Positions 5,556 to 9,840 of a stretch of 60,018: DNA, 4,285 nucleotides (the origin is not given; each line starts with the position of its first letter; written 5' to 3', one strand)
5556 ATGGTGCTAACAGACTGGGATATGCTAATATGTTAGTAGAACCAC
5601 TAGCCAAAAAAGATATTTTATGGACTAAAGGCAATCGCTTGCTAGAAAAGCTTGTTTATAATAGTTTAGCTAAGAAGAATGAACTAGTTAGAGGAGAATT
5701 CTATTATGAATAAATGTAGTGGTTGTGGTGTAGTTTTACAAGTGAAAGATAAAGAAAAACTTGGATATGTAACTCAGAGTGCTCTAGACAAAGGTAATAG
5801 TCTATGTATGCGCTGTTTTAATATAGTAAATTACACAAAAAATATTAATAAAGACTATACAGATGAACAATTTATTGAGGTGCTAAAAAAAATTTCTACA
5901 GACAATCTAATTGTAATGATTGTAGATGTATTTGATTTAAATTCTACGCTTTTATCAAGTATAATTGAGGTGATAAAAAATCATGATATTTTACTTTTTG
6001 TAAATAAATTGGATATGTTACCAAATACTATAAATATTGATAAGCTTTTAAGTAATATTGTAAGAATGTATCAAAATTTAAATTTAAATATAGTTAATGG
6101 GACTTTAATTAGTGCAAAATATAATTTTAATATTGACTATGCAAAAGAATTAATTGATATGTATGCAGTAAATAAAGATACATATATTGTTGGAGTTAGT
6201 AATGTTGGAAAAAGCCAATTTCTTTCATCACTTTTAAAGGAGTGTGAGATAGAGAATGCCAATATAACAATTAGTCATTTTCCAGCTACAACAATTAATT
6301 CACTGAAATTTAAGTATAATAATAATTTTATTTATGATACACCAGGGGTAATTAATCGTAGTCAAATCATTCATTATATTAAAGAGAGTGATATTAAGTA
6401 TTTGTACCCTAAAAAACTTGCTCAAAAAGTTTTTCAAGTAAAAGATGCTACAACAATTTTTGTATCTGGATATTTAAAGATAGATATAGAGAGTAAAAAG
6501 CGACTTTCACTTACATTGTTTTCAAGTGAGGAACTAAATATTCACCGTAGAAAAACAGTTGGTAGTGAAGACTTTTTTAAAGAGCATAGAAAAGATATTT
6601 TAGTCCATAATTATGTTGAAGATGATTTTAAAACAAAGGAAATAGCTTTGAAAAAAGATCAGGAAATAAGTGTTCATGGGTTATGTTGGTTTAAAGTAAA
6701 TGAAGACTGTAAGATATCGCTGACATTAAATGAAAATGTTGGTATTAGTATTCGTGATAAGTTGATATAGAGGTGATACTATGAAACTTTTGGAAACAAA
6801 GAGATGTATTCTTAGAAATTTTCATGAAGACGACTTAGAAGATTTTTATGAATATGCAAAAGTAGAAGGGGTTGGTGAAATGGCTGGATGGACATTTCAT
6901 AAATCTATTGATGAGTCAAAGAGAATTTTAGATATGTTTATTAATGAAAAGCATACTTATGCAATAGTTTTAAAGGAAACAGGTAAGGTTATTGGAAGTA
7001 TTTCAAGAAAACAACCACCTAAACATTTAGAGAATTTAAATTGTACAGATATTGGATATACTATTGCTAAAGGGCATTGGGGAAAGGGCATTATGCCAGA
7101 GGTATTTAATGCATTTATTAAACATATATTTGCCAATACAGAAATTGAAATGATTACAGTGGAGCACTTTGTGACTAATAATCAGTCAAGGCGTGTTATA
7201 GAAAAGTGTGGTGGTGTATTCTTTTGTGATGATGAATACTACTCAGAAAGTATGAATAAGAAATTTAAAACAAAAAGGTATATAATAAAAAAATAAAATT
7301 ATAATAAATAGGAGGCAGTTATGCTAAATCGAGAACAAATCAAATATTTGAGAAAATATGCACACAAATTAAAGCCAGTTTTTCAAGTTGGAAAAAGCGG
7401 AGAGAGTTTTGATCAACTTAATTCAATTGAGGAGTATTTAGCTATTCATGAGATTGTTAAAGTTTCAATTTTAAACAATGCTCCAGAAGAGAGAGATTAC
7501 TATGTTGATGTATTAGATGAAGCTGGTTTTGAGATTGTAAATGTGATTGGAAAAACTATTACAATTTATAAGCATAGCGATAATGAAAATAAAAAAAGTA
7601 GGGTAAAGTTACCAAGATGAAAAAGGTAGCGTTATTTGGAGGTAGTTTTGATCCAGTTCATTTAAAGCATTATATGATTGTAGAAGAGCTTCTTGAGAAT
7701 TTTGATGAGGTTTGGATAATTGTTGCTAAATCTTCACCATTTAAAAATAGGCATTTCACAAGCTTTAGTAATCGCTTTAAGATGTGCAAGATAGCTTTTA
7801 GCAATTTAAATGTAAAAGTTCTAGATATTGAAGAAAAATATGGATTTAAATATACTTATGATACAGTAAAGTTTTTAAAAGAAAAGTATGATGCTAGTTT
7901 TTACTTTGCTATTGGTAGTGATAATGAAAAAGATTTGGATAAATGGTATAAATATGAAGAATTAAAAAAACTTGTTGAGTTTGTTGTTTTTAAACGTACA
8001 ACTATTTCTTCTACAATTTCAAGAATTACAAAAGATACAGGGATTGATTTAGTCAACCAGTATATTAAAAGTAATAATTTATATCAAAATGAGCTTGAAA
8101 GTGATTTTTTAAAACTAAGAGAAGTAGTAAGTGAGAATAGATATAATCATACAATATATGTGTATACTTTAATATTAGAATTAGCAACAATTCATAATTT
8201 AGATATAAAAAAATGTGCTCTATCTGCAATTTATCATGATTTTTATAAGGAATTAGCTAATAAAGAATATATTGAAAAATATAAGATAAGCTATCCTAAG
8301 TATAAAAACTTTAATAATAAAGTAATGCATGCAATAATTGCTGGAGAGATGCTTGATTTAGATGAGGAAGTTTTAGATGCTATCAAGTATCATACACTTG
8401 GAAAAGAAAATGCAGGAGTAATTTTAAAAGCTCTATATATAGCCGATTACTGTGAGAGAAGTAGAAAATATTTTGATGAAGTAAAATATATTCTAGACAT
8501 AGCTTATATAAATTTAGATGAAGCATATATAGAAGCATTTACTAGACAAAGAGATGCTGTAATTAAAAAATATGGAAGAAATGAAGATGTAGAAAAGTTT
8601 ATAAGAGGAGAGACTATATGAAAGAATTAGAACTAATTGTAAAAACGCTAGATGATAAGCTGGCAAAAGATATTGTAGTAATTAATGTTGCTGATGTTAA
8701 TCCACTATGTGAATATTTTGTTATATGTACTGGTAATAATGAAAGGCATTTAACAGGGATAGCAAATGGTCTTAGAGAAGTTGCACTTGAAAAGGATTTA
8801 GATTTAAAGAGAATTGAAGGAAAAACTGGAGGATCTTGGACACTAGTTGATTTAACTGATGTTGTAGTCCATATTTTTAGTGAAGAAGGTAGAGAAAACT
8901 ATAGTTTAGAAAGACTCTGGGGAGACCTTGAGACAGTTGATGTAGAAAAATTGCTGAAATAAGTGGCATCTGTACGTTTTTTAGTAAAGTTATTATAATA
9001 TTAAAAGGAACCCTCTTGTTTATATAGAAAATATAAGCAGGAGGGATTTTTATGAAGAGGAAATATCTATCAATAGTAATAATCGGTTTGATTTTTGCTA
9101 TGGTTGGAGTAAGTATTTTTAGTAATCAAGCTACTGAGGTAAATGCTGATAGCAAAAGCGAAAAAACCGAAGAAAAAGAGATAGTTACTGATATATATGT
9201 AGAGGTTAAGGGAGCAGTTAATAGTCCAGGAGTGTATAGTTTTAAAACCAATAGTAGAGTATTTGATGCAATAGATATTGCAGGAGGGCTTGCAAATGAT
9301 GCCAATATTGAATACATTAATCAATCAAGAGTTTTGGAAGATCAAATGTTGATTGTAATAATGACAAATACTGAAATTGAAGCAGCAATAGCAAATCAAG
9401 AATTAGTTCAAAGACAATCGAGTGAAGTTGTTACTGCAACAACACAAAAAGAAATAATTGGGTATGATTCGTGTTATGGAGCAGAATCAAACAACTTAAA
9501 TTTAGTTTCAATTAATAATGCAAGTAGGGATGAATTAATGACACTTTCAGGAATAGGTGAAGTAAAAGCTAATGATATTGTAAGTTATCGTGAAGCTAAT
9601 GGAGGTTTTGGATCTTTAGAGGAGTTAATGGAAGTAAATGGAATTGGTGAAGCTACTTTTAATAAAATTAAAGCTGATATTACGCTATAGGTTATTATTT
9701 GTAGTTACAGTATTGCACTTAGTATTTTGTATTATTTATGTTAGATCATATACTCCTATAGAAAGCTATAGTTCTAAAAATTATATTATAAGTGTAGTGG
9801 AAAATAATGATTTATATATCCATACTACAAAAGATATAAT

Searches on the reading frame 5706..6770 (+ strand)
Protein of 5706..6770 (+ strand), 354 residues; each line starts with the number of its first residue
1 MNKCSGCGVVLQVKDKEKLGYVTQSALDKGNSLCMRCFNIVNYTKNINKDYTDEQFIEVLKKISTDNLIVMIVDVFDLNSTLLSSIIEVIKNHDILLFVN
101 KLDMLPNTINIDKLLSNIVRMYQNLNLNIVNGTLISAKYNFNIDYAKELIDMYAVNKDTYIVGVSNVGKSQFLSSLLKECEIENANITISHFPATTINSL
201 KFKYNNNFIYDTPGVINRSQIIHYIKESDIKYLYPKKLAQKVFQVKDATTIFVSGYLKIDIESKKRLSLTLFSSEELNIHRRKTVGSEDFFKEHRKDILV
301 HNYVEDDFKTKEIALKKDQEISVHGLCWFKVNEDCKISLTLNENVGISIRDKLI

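Call 35: search_protein_families(library=pfam, proteins=[window:5706-6770:+], max_evalue=0.000001)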
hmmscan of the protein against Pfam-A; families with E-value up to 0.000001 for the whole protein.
window:5706-6770:+ (354 aa): 3 families
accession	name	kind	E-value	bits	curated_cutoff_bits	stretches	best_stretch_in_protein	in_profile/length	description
PF01926.29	MMR_HSR1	-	1.6e-09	38.3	21.9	1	160-220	3-61/113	50S ribosome-binding GTPase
PF21516.2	YqeH-like_C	-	4.2e-09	37.2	27.7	1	267-353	2-95/95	YqeH-like, C-terminal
PF03193.22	RsgA_GTPase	-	8.5e-08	32.7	30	1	67-215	26-168/174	RsgA GTPase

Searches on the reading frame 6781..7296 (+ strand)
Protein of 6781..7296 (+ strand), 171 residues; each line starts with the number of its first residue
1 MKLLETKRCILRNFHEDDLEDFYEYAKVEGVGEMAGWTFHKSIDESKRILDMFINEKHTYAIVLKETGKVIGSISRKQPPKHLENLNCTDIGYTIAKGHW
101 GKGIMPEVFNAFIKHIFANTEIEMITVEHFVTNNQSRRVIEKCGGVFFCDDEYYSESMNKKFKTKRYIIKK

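Call 35: search_protein_families(library=pfam, proteins=[window:6781-7296:+], max_evalue=0.000001)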
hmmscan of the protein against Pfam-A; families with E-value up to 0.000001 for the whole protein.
window:6781-7296:+ (171 aa): 2 families
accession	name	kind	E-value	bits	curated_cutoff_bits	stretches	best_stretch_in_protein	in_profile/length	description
PF13302.13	Acetyltransf_3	-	7.7e-25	88.6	25.4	1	8-145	1-137/138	Acetyltransferase (GNAT) domain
PF00583.31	Acetyltransf_1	-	8.7e-09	36.1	20.7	1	44-144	19-115/116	Acetyltransferase (GNAT) family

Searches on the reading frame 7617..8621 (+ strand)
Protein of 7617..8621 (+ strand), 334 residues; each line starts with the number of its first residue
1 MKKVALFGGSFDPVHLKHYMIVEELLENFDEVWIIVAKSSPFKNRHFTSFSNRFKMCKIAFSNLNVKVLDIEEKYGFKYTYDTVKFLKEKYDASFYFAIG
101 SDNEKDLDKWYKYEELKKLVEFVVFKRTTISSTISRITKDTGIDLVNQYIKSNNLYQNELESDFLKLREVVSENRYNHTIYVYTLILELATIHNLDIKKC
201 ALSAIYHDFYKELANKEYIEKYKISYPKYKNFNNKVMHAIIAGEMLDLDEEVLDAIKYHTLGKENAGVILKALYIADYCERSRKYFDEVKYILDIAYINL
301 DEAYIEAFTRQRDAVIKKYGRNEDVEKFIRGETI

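Call 35: search_protein_families(library=pfam, proteins=[window:7617-8621:+], max_evalue=0.000001)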
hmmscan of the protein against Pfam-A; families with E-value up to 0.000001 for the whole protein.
window:7617-8621:+ (334 aa): 2 families
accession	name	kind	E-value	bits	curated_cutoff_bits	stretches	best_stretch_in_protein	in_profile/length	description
PF01467.32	CTP_transf_like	-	1.4e-18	67.8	21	1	6-135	1-114/133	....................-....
PF01966.28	HD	-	6.7e-09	36.5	22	1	175-281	1-115/116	HD domain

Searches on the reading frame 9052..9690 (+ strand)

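Call 36: search_protein_families(library=pfam, proteins=[window:9052-9690:+], max_evalue=0.000001)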
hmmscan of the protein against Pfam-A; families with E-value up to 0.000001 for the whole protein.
window:9052-9690:+ (212 aa): 3 families
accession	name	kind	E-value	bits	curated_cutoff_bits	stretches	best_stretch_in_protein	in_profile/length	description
PF12836.13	HHH_3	-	1.8e-20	73.3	27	1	150-210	4-64/65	Helix-hairpin-helix motif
PF00633.29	HHH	-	5.1e-15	54.9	24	1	152-179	3-30/30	Helix-hairpin-helix motif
PF10531.15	SLBB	-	8.8e-11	41.9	27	1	49-99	1-50/55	SLBB domain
